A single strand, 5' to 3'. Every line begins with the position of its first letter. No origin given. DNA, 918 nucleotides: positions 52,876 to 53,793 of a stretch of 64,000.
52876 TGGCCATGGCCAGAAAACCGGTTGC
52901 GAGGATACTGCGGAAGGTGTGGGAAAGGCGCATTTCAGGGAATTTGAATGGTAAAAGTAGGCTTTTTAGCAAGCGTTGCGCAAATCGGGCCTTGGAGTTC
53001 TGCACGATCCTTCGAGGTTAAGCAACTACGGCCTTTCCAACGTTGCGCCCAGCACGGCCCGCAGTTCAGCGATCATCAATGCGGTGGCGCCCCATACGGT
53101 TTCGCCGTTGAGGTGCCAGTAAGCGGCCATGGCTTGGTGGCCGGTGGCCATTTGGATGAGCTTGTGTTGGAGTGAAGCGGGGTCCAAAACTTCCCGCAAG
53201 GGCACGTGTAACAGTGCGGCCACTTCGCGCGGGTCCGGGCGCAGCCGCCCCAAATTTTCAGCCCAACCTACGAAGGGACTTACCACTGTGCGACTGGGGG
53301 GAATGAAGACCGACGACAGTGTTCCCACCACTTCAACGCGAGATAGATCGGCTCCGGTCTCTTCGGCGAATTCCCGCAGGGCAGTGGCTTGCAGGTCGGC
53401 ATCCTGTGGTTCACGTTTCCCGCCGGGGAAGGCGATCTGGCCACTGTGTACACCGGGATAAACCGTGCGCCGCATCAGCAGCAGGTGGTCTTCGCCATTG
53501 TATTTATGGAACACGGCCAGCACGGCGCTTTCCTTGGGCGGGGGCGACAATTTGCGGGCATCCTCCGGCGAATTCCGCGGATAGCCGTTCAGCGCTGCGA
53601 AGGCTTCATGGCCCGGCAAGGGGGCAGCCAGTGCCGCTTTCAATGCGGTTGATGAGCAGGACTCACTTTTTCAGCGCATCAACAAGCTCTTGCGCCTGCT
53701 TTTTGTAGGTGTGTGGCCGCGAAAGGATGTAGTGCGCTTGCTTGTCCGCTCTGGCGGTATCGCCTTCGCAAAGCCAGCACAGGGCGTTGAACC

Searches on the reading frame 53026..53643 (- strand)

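Call 5: search_protein_families(library=pfam, proteins=[window:53026-53643:-], max_evalue=0.01)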
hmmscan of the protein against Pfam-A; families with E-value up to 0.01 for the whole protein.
window:53026-53643:- (205 aa): 1 family
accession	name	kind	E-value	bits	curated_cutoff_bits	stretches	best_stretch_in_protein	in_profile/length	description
PF00293.34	NUDIX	-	1e-14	55.1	21.1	1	43-156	7-123/134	NUDIX domain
